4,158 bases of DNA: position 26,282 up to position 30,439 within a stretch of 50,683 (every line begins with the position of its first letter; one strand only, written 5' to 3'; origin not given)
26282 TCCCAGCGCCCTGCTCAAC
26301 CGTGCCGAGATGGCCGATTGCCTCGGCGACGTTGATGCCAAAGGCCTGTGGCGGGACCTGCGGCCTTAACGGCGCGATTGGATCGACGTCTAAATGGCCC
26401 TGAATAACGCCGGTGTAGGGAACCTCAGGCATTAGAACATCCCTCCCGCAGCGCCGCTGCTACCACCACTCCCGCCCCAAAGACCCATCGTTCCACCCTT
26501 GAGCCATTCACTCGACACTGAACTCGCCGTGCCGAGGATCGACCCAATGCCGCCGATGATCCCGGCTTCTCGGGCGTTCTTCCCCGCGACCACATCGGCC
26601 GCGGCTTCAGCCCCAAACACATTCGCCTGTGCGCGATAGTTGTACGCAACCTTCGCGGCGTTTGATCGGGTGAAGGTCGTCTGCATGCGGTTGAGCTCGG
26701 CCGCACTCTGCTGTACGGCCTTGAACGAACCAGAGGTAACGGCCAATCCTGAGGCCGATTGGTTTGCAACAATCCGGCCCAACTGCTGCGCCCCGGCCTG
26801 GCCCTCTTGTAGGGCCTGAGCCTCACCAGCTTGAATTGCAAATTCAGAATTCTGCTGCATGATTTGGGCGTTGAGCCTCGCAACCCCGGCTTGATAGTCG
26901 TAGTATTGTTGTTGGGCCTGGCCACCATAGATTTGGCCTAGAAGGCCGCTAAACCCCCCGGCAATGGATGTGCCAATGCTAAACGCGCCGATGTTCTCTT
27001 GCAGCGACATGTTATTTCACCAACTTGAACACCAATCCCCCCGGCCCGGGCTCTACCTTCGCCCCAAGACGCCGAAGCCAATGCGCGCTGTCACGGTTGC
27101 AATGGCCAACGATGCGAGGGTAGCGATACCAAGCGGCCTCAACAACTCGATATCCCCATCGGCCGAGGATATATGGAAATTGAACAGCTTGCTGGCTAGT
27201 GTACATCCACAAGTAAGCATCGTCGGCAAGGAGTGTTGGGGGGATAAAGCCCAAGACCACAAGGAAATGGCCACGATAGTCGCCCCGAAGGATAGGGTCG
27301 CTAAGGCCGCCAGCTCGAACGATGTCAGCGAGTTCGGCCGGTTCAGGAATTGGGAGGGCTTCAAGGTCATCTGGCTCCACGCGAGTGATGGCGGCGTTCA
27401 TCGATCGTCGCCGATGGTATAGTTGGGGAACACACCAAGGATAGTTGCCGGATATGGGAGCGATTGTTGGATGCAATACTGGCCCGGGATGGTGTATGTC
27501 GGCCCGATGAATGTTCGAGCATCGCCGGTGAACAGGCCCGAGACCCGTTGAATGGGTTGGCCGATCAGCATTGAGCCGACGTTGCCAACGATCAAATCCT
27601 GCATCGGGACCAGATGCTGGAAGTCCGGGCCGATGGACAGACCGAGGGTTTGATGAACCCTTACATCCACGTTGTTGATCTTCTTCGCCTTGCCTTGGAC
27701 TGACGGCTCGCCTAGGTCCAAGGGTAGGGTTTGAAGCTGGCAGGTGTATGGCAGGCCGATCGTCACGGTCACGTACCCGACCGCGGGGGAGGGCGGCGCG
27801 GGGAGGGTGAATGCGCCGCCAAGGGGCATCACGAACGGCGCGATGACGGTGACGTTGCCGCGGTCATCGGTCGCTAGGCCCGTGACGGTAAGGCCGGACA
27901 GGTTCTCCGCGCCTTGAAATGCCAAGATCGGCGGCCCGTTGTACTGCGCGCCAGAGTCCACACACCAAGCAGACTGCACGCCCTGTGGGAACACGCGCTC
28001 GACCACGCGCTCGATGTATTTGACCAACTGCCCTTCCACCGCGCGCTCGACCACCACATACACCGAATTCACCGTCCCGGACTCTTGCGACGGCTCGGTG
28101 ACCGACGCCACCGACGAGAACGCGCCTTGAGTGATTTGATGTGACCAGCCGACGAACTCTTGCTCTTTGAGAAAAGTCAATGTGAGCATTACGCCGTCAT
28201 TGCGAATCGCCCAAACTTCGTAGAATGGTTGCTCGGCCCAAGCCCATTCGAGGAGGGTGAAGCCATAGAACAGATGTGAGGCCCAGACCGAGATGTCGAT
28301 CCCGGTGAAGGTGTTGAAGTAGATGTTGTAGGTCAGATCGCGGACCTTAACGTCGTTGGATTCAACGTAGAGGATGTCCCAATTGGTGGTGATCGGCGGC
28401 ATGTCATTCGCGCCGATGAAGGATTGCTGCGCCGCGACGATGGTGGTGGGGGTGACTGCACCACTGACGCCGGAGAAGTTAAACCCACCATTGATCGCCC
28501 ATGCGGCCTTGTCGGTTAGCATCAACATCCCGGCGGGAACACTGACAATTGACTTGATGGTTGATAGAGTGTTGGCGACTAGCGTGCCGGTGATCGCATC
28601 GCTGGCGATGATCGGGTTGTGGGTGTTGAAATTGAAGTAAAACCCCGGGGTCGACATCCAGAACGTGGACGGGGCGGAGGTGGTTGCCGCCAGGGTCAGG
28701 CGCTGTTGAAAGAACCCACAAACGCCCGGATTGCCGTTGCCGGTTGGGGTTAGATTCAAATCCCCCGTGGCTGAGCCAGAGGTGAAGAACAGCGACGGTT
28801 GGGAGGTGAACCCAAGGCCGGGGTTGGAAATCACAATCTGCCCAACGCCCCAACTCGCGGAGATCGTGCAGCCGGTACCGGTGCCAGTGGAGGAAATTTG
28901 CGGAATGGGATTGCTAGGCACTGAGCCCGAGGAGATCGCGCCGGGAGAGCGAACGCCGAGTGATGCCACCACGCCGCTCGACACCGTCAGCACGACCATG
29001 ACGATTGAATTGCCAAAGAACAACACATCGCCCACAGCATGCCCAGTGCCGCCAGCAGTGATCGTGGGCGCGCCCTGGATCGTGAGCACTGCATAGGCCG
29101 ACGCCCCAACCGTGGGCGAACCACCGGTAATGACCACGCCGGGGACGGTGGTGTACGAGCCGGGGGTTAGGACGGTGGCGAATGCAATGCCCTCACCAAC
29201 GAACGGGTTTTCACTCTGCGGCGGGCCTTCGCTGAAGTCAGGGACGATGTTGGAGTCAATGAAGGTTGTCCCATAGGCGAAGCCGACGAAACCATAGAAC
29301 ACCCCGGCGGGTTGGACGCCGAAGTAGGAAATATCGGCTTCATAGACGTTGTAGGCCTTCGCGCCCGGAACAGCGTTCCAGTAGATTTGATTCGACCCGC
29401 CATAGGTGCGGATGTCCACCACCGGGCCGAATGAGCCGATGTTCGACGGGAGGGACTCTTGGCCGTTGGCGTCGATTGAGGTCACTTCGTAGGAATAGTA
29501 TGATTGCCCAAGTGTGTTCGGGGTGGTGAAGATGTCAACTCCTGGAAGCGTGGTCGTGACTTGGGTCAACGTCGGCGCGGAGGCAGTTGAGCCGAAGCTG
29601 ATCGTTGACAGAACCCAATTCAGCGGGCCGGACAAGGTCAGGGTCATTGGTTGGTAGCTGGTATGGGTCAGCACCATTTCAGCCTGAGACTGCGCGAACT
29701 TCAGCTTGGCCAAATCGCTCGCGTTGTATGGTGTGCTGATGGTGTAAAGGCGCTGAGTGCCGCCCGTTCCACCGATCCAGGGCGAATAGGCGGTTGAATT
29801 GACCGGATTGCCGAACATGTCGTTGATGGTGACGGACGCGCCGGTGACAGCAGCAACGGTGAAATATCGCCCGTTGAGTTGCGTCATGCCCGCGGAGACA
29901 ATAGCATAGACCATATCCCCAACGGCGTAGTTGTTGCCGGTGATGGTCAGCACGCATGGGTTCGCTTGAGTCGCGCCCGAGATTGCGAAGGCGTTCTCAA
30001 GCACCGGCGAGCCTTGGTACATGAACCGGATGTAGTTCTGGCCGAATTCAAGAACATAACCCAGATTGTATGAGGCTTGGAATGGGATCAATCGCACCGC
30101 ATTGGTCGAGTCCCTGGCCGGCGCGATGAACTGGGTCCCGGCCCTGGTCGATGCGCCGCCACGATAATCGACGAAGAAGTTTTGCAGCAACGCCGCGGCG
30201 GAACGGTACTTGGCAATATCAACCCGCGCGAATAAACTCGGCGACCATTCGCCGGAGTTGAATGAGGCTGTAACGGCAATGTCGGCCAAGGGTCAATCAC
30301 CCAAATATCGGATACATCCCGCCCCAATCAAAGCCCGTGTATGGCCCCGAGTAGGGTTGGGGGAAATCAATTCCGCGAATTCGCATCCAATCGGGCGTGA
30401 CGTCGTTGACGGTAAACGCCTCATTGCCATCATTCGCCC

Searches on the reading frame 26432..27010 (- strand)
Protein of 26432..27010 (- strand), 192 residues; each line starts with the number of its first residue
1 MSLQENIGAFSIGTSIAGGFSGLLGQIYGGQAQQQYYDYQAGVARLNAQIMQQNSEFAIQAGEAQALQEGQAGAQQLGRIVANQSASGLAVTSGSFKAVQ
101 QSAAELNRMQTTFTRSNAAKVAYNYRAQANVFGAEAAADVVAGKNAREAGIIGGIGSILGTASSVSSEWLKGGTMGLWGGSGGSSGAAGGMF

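Call 6: search_protein_families(library=phrogs, proteins=[window:26432-27010:-], max_evalue=0.001)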
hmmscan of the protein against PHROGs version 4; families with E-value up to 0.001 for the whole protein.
window:26432-27010:- (192 aa): 1 family
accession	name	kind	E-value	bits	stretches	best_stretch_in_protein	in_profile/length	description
phrog_418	-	head and packaging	2.3e-15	58.1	1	22-174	13-158/166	internal virion protein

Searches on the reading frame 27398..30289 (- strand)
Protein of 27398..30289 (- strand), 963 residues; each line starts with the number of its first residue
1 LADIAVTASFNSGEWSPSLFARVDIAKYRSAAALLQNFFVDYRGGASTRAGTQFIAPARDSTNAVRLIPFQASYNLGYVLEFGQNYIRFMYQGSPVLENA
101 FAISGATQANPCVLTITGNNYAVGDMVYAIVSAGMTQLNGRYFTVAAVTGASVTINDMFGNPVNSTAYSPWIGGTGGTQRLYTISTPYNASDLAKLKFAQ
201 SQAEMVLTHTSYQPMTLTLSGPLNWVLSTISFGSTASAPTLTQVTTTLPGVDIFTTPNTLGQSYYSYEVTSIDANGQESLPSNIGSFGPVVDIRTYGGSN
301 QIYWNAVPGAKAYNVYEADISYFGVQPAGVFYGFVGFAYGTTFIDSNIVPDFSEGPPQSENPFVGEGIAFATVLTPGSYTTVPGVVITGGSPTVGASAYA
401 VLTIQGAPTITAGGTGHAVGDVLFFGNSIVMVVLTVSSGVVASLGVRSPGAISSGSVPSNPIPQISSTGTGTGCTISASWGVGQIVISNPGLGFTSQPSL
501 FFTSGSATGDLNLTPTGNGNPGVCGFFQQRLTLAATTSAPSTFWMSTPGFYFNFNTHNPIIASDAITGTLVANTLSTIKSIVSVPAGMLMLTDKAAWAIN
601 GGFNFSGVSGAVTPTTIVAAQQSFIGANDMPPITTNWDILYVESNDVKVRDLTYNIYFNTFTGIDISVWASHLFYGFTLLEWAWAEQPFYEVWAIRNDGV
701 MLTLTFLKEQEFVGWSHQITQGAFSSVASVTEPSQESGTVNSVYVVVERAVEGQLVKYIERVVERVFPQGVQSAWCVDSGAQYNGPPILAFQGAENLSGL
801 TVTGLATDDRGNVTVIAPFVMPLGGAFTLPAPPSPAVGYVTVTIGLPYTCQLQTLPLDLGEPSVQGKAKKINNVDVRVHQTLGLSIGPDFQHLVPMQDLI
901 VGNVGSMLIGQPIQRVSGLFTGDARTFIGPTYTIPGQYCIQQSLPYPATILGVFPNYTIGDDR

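Call 6: search_protein_families(library=phrogs, proteins=[window:27398-30289:-], max_evalue=0.001)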
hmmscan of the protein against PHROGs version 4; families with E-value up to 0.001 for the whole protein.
window:27398-30289:- (963 aa): 5 families
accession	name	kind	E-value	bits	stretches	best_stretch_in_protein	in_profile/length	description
phrog_376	-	tail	5.3e-137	459.1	1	6-961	7-711/712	tail protein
phrog_15566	-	tail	5.1e-65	221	2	517-785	44-300/552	tail protein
phrog_20269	-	unknown function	1.1e-31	111.2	1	6-230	6-153/374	-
phrog_30010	-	unknown function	1.6e-28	100.7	1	644-785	186-321/517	-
phrog_584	-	tail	1.3e-09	39.2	1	96-158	16-77/218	major tail protein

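Call 9: search_dna_similar(query=window:27398-30289:-, collection=phages, mode=protein, max_rows=15)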
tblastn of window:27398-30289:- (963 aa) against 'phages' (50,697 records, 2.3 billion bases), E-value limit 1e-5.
Records with a match: 200; places in all: 201; records where one place covers at least 80% of the query: 10.
Best place of each record, by identity: <60% 200.
By first word of the organism name: Vibrio 56; Pelagibacter 23; Pseudomonas 16; Escherichia 16; Xanthomonas 15; Caudoviricetes 12; Salmonella 12; Bordetella 5; Burkholderia 5; Caulobacter 4; and 19 more.
By host as written in the record: - 80; Candidatus Pelagibacter ubique HTCC1062 14; Xanthomonas albilineans CFBP2523 6; Pseudomonas aeruginosa PA14 5; Vibrio splendidus 5; Candidatus Pelagibacter sp. HTCC1062 4; Xanthomonas citri 4; Escherichia coli O157:H7 4; and 58 more.
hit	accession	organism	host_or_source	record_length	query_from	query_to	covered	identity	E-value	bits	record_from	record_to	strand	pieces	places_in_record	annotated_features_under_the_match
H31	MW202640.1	Caudoviricetes sp.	Manatee Spring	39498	9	960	84%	32.6%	3e-30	327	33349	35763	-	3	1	phage stabilization protein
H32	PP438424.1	Microcystis phage Mel-JY33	Microcystis elabens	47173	8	961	85%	31.9%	3e-42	327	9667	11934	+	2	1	FCCH domain ubiquitin-activating enzyme E1 | acetyltransferase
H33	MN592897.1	Vibrio phage MZH0603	Vibrio variabilis R-40492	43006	9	960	83%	32.7%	2e-43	354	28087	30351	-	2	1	FCCH domain ubiquitin-activating enzyme E1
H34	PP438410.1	Nostoc phage Nsp-JY18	Nostoc sp.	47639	8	957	85%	31.5%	1e-41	320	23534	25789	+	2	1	FCCH domain ubiquitin-activating enzyme E1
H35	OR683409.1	Pseudomonas phage Shamal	Pseudomonas aeruginosa F002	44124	4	960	74%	34.8%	2e-32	362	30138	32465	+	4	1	hypothetical protein (x2)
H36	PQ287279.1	Pseudomonas phage Flu_PA14_4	Pseudomonas aeruginosa PA14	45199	4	960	74%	34.8%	4e-33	367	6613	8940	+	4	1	tail protein | internal virion protein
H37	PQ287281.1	Pseudomonas phage Flu_PA14_3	Pseudomonas aeruginosa PA14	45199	4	960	74%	34.8%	4e-33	367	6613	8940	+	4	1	tail protein | internal virion protein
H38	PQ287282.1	Pseudomonas phage Komp_PA14_gP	Pseudomonas aeruginosa PA14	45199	4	960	74%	34.8%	4e-33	367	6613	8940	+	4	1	tail protein | internal virion protein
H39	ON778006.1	Pseudomonas phage vB_Pae_HB2107-3I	Pseudomonas aeruginosa PA14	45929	4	960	74%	34.7%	4e-33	365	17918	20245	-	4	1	portal protein | hypothetical protein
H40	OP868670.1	Pseudomonas phage MPK9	Pseudomonas aeruginosa PA14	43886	4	960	74%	34.5%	6e-33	365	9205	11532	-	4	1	hypothetical protein (x2)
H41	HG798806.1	Pseudomonas phage vB_PaeP_Tr60_Ab31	Pseudomonas aeruginosa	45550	4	960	74%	34.5%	6e-33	363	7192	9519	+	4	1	Hypothetical protein (x2)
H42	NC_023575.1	Pseudomonas phage vB_PaeP_Tr60_Ab31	Pseudomonas aeruginosa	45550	4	960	74%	34.5%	6e-33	363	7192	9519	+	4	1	tail protein | internal virion protein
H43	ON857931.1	Pseudomonas phage vB_PaeP_FBPa19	Pseudomonas sp.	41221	4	960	74%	34.4%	1e-32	363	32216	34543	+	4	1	hypothetical protein (x2)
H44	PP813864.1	Pseudomonas phage vB_PaeP_FBPa42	Pseudomonas sp.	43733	4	960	74%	34.4%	1e-32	363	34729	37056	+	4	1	hypothetical protein (x2)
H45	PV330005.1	Bordetella phage vB_BbrP_003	Bordetella bronchiseptica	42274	1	960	74%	34.3%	2e-43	346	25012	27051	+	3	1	hypothetical protein (x2)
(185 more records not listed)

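Call 27: get_annotated_region(hit=H42, flank=12000)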
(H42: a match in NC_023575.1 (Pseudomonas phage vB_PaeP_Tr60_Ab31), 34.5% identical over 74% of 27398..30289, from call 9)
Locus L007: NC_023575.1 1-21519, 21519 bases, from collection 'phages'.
description: Pseudomonas phage vB_PaeP_Tr60_Ab31.
organism: Pseudomonas phage vB_PaeP_Tr60_Ab31 (NCBI taxid 1449437)
taxonomy: Viruses; Duplodnaviria; Heunggongvirae; Uroviricota; Caudoviricetes
host: Pseudomonas aeruginosa; source: sewer water sample; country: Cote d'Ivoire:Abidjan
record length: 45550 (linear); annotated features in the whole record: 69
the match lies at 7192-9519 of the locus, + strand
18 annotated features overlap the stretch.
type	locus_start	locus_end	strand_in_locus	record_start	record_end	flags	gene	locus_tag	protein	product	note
CDS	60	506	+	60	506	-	-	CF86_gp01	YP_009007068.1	terminase small subunit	ORF01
CDS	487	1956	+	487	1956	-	-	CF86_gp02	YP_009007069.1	terminase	ORF02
CDS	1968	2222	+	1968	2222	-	-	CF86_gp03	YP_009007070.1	Hypothetical protein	ORF03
CDS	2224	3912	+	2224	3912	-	-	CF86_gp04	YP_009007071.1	head-tail adaptor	ORF04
CDS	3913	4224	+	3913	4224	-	-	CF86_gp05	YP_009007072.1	Hypothetical protein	ORF05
CDS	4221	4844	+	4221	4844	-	-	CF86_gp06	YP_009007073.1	protease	ORF06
CDS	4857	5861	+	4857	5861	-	-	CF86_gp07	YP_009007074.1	major head protein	ORF07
CDS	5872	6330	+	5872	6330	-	-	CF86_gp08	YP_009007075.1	Hypothetical Protein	ORF08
CDS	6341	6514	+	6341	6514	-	-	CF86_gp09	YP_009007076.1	Hypothetical protein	ORF09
CDS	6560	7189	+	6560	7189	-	-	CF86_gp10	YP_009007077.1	tail protein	ORF10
CDS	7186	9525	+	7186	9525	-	-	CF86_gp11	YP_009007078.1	tail protein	ORF11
CDS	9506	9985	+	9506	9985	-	-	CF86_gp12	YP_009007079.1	internal virion protein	ORF12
CDS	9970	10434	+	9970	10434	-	-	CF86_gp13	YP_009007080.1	internal virion protein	ORF13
CDS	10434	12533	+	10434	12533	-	-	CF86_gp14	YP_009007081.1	endolysin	ORF14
CDS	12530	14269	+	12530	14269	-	-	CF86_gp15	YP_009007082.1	Hypothetical protein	ORF15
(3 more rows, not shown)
